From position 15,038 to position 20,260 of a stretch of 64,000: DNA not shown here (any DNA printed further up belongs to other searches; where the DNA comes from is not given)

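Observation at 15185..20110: All four acetyl-CoA-carboxylase functions fused in one 1641-aa chain with a permuted domain order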

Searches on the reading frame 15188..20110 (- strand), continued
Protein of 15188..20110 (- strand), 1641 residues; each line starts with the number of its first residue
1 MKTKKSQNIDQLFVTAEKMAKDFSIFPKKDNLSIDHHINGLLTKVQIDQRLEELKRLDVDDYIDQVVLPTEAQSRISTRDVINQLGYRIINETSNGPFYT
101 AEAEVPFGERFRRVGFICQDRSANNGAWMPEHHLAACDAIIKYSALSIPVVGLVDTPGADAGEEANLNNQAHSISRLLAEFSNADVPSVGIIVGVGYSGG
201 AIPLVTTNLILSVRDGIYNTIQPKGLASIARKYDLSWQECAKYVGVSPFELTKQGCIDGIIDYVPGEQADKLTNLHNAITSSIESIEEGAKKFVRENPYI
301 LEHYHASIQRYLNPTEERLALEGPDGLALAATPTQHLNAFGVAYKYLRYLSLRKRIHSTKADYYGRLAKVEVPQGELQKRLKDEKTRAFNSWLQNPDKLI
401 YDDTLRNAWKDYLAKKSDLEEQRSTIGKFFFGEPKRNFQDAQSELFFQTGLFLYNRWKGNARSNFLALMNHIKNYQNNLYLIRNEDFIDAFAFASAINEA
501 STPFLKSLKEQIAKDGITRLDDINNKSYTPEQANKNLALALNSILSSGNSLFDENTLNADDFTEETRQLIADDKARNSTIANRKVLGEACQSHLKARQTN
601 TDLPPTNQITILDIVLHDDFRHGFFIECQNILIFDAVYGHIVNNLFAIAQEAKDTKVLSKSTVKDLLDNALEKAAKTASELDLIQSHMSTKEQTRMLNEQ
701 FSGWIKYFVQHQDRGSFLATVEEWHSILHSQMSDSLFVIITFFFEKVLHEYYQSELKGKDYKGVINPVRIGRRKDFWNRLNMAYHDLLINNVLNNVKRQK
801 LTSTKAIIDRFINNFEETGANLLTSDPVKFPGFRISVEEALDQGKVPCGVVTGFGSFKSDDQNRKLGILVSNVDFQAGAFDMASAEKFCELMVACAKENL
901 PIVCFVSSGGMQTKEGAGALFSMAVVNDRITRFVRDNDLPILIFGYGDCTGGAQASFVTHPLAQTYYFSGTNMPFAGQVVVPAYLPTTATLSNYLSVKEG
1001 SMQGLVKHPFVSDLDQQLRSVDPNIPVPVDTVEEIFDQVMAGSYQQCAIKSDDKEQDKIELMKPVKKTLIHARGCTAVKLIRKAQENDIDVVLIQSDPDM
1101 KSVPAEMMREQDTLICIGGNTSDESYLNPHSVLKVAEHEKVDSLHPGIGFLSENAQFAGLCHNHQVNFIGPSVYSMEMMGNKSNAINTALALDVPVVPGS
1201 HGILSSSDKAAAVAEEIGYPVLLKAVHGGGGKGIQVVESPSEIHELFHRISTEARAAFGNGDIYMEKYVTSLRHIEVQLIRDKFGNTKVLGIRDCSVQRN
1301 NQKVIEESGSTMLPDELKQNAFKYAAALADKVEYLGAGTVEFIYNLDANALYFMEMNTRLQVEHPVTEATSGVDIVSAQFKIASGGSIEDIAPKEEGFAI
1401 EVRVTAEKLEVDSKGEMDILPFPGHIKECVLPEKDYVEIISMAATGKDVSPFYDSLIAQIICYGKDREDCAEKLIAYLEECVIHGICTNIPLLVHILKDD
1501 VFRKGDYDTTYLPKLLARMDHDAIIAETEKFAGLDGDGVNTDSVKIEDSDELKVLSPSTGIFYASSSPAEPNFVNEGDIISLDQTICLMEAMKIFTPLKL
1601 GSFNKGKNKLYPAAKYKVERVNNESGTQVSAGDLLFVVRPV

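Call 25: find_related_loci(query=A1, collection=genome_contigs, flank=8000)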
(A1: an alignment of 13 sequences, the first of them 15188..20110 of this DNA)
Query A1 (1641 aa) in genome_contigs; peptide patterns used: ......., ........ (x = any residue, [..] = any of these).
600 stretches matched a pattern (row limit reached: there are more); 600 encode a relative of the query (tblastn E <= 1e-3); the best 80 are kept; 80 distinct loci.
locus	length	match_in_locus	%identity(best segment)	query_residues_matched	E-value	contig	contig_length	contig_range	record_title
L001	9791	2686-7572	52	4-1641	0e+0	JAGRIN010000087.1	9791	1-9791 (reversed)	MAG: Pseudomonadales bacterium isolate HKST-UBA223 NODE_88_length_9791_cov_2.717212, whole genome shotgun sequence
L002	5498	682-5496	51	4-1638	0e+0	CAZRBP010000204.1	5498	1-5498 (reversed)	MAG TPA_asm: uncultured Pseudomonadales bacterium isolate SRP109090_co2_144 genome assembly, contig: NODE_22761_length_5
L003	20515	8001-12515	59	5-1641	0e+0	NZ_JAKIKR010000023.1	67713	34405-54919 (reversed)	Shewanella abyssi strain DSM 17171 contig00023, whole genome shotgun sequence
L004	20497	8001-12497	59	10-1641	0e+0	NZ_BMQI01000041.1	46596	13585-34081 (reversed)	Shewanella algicola strain JCM 31091 sequence041, whole genome shotgun sequence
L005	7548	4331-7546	46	6-1089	0e+0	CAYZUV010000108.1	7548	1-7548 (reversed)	MAG TPA_asm: uncultured Pseudomonadales bacterium isolate SRP134809_co1_114 genome assembly, contig: NODE_19690_length_7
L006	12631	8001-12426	58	5-1639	0e+0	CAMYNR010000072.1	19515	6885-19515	MAG: uncultured Desulfuromonadales bacterium isolate FO_M_Desulfobacterota_21 genome assembly, contig: scaffold_2435, wh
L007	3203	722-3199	44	4-844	0e+0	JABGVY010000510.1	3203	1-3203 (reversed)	MAG: Gammaproteobacteria bacterium isolate SI034_bin39 k141_1437753, whole genome shotgun sequence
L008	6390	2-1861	53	1028-1641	0e+0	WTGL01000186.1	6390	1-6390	MAG: Acidobacteria bacterium isolate CO36388bin_1 NODE_2935_length_6390_cov_79.021626, whole genome shotgun sequence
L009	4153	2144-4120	46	10-674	0e+0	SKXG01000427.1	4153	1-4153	MAG: Pseudomonadales bacterium isolate CSSed162cmB_233 CSSed16-2cmB-120145, whole genome shotgun sequence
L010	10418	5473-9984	58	5-1641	0e+0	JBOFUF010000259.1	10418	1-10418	MAG: Shewanella sp. isolate WFFMC_MAG_611 k139_58396_flag=0_multi=3.9942_len=10418, whole genome shotgun sequence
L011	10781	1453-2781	42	1065-1516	9e-101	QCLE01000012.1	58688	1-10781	Prochlorococcus sp. AG-412-J13 Ga0171909_112, whole genome shotgun sequence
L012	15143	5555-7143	43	1060-1641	8e-101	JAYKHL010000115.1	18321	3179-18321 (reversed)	MAG: Candidatus Sericytochromatia bacterium isolate 1783137 NODE_25024949, whole genome shotgun sequence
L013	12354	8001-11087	45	149-1516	3e-100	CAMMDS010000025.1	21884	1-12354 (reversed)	MAG: uncultured Clostridium sp. isolate ERR4835933_bin.1_MetaWRAP_v1.1_MAG genome assembly, contig: NODE_1805_length_218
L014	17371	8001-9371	41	1047-1514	6e-100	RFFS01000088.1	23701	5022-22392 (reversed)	MAG: Calditrichaeota bacterium isolate J004 k99_443806, whole genome shotgun sequence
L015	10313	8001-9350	41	1062-1519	2e-99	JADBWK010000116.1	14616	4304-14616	MAG: Pseudanabaena sp. M085S1SP2A07QC M085S1_116, whole genome shotgun sequence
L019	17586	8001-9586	42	1065-1595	7e-99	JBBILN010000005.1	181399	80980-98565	MAG: bacterium isolate BQF270218_bin_21 NODE_25_length_181399_cov_18.529458, whole genome shotgun sequence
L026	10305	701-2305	41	1065-1640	3e-96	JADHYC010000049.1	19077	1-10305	MAG: Candidatus Neomarinimicrobiota bacterium isolate BS750m-G69 BS-750m-C4429, whole genome shotgun sequence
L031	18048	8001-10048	40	1065-1595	3e-95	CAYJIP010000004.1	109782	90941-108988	MAG TPA_asm: uncultured Clostridium sp. isolate ERP123703_co2_201 genome assembly, contig: NODE_39_length_109782_cov_35.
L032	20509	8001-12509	60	6-1641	0e+0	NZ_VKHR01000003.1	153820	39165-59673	Shewanella sp. TC10 Contig_266, whole genome shotgun sequence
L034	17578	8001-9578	43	1065-1639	7e-95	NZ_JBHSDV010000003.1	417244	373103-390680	Gracilibacillus marinus strain CGMCC 1.10343 GCM70023440_13, whole genome shotgun sequence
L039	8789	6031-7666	39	1065-1638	6e-95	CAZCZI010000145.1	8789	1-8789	MAG TPA_asm: uncultured Candidatus Obscuribacterales bacterium isolate SRP173033_co1_38 genome assembly, contig: NODE_19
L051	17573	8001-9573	41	1065-1595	2e-93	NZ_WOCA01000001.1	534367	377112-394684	Ornithinibacillus caprae strain L9 Scaffold1_1, whole genome shotgun sequence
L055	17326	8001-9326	43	1065-1514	4e-93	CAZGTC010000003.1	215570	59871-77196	MAG TPA_asm: uncultured bacterium isolate binchicken_co191_156 genome assembly, contig: NODE_54_length_215570_cov_18.696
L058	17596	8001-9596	40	1065-1641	6e-93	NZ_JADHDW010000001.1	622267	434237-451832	Bacillus sp. REN10 scaffold1, whole genome shotgun sequence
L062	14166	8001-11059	41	124-1518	1e-92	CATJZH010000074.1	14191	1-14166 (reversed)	MAG: uncultured Clostridia bacterium isolate iMGMC-941_1678881729 genome assembly, contig: MegahitA5_48877, whole genome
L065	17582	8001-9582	42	1065-1640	2e-92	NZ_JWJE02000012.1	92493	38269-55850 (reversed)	Bacillus thermotolerans strain SGZ-8 Contig12, whole genome shotgun sequence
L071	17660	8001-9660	39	1065-1640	3e-92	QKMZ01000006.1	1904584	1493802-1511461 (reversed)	MAG: Candidatus Melainabacteria bacterium isolate BJP_IG3402_49_16 bjp_ig3402_Sc_21_5_0_2_B, whole genome shotgun sequen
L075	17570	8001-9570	42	1065-1640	1e-91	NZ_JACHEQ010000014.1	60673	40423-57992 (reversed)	Anoxybacillus mongoliensis strain DSM 19169 Ga0415325_14, whole genome shotgun sequence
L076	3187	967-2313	39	1062-1518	7e-95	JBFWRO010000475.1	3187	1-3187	MAG: Thermomicrobiales bacterium isolate CA_2019_TPBF_208 NODE_115886_length_3187_cov_3.078105_TPBF, whole genome shotgu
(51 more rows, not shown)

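Call 30: find_encoding_contigs(protein=P0002, flank=10000, max_places=2)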
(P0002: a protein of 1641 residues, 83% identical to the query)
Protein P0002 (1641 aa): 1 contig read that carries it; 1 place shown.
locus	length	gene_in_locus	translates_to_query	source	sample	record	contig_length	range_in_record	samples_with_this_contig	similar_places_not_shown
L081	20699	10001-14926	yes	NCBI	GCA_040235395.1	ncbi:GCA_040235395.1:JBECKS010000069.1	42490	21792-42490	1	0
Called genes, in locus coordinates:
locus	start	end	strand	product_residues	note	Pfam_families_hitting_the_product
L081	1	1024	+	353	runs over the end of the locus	PF01103:Omp85 (weak)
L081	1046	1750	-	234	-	PF00027:cNMP_binding (weak)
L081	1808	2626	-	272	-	PF13622:4HBT_3 (faint), PF20789:4HBT_3C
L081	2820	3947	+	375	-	PF02771:Acyl-CoA_dh_N, PF02770:Acyl-CoA_dh_M, PF00441:Acyl-CoA_dh_1, PF08028:Acyl-CoA_dh_2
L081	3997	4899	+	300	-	PF00106:adh_short, PF08659:KR, PF13561:adh_short_C2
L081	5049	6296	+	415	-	PF00994:MoCF_biosynth, PF02464:CinA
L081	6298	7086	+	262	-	PF00378:ECH_1, PF16113:ECH_2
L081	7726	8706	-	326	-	PF03060:NMO, PF01070:FMN_dh (weak)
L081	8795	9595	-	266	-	PF23441:SDR, PF00106:adh_short, PF08659:KR, PF13561:adh_short_C2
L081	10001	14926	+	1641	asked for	PF01039:Carboxyl_trans, PF03255:ACCA, PF00289:Biotin_carb_N, PF02222:ATP-grasp, PF02786:CPSase_L_D2, PF07478:Dala_Dala_lig_C (weak), PF02785:Biotin_carb_C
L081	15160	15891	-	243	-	PF13489:Methyltransf_23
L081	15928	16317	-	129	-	PF04138:GtrA_DPMS_TM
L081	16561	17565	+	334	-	PF00535:Glycos_transf_2, PF10111:Glyco_tranf_2_2, PF13641:Glyco_tranf_2_3 (weak)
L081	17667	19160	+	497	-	PF14264:Glucos_trans_II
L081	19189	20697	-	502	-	?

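Call 31: find_encoding_contigs(protein=P0012, flank=10000, max_places=2)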
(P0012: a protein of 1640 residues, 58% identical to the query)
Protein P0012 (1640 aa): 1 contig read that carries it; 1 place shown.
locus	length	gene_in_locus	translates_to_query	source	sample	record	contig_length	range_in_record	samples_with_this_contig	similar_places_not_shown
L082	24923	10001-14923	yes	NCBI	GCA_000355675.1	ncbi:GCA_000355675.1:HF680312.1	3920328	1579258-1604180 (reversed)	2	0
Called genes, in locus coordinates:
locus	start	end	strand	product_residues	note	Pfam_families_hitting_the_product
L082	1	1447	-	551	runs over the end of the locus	PF01266:DAO, PF01494:FAD_binding_3 (weak), PF12831:FAD_oxidored (weak), PF16901:DAO_C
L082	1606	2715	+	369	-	PF12625:Arabinose_bd, PF12833:HTH_18, PF00165:HTH_AraC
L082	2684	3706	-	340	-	PF01075:Glyco_transf_9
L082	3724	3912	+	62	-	-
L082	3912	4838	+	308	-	PF03706:LPG_synthase_TM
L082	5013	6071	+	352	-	PF00535:Glycos_transf_2, PF10111:Glyco_tranf_2_2 (faint)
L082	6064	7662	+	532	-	PF13231:PMT_2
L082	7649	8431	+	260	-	PF01569:PAP2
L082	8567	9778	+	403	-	PF00109:ketoacyl-synt, PF02801:Ketoacyl-synt_C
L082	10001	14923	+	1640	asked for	PF01039:Carboxyl_trans, PF03255:ACCA, PF00289:Biotin_carb_N, PF02786:CPSase_L_D2, PF02222:ATP-grasp, PF00364:Biotin_lipoyl (faint), PF02785:Biotin_carb_C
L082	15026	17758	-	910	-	PF05359:DUF748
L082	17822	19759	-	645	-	PF21185:RecD_N, PF00580:UvrD-helicase (weak), PF13245:AAA_19, PF13401:AAA_22 (weak), PF13604:AAA_30, PF05127:NAT10_TcmA_helicase, PF18335:SH3_13, PF13538:UvrD_C_2, +2 more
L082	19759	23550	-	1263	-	PF00580:UvrD-helicase, PF13245:AAA_19 (weak), PF13361:UvrD_C, PF13538:UvrD_C_2 (faint), PF12705:PDDEXK_1 (weak)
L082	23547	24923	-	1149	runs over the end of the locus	PF04257:RecC_N, PF27451:RecC_4th, PF17946:RecC_C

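Call 32: find_encoding_contigs(protein=P0087, flank=10000, max_places=2)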
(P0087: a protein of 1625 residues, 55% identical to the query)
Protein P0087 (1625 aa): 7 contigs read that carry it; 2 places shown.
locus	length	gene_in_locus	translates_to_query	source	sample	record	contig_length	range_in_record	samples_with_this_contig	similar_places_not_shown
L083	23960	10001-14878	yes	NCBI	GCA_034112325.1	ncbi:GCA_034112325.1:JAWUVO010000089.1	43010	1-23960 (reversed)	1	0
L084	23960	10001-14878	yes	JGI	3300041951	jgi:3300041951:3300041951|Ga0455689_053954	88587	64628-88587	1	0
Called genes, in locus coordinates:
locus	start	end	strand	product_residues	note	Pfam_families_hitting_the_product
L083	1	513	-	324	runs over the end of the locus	PF02606:LpxK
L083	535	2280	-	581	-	PF00664:ABC_membrane, PF00005:ABC_tran, PF02463:SMC_N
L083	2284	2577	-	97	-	PF02472:ExbD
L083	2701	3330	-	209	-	PF01618:MotA_ExbB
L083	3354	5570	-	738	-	PF13567:DUF4131, PF03772:Competence, PF00753:Lactamase_B (weak)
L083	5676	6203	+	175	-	PF09835:DUF2062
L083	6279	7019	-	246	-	PF02463:SMC_N (faint), PF00005:ABC_tran, PF13304:AAA_21 (faint)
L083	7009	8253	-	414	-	PF12704:MacB_PCD, PF02687:FtsX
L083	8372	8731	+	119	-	-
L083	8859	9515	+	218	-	-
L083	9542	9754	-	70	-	-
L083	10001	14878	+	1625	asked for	PF01039:Carboxyl_trans, PF03255:ACCA, PF00289:Biotin_carb_N, PF02786:CPSase_L_D2, PF02222:ATP-grasp, PF07478:Dala_Dala_lig_C, PF00364:Biotin_lipoyl (faint), PF02785:Biotin_carb_C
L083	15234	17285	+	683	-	PF17804:TSP_NTD, PF00595:PDZ, PF03572:Peptidase_S41, PF11818:DUF3340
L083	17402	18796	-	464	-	PF00890:FAD_binding_2 (weak), PF01134:GIDA (faint), PF03486:HI0933_like (faint), PF07992:Pyr_redox_2, PF12831:FAD_oxidored, PF13450:NAD_binding_8 (faint), PF00070:Pyr_redox, PF02852:Pyr_redox_dim, +1 more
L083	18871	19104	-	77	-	PF04400:NqrM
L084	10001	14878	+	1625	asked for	PF01039:Carboxyl_trans, PF03255:ACCA, PF00289:Biotin_carb_N, PF02786:CPSase_L_D2, PF02222:ATP-grasp, PF07478:Dala_Dala_lig_C, PF00364:Biotin_lipoyl (faint), PF02785:Biotin_carb_C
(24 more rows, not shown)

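Call 97: find_encoding_contigs(protein=P0022, flank=5000, max_places=1)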
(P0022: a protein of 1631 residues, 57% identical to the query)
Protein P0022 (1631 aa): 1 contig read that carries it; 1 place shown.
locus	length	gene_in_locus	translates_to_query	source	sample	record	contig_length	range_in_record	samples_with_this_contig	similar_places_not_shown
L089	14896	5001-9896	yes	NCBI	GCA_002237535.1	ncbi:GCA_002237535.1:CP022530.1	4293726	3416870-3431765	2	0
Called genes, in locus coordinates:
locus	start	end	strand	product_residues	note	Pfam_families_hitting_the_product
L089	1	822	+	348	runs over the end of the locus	PF00535:Glycos_transf_2, PF10111:Glyco_tranf_2_2 (weak), PF13641:Glyco_tranf_2_3 (weak)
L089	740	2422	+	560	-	PF13231:PMT_2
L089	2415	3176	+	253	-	PF01569:PAP2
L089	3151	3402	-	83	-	-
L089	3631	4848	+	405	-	PF00109:ketoacyl-synt, PF02801:Ketoacyl-synt_C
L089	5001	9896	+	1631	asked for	PF01039:Carboxyl_trans, PF03255:ACCA, PF00289:Biotin_carb_N, PF02786:CPSase_L_D2, PF02222:ATP-grasp, PF07478:Dala_Dala_lig_C (weak), PF00364:Biotin_lipoyl (faint), PF02785:Biotin_carb_C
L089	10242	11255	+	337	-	PF00497:SBP_bac_3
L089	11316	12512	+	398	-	PF00528:BPD_transp_1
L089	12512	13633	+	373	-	PF00528:BPD_transp_1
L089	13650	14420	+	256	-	PF00005:ABC_tran, PF02463:SMC_N (weak), PF13304:AAA_21 (weak)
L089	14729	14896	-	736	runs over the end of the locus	PF05359:DUF748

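Call 98: find_encoding_contigs(protein=P0046, flank=5000, max_places=1)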
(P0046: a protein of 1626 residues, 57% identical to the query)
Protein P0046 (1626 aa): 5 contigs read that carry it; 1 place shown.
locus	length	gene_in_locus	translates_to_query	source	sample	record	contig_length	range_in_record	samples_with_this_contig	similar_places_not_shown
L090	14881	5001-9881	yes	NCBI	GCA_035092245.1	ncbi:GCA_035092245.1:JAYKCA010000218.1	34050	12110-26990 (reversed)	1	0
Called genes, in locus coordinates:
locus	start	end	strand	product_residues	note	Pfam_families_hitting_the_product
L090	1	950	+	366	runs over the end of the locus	PF00535:Glycos_transf_2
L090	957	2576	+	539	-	PF13231:PMT_2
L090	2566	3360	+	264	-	PF01569:PAP2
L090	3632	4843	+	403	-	PF00109:ketoacyl-synt, PF02801:Ketoacyl-synt_C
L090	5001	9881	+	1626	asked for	PF01039:Carboxyl_trans, PF03255:ACCA, PF00289:Biotin_carb_N, PF02786:CPSase_L_D2, PF02222:ATP-grasp, PF07478:Dala_Dala_lig_C (weak), PF02785:Biotin_carb_C, PF00364:Biotin_lipoyl (faint)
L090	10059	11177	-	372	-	PF07396:Porin_O_P (faint)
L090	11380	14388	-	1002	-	PF05359:DUF748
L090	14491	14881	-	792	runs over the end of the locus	PF21185:RecD_N, PF00580:UvrD-helicase, PF13086:AAA_11 (weak), PF13245:AAA_19, PF13604:AAA_30, PF05127:NAT10_TcmA_helicase, PF18335:SH3_13, PF13538:UvrD_C_2, +1 more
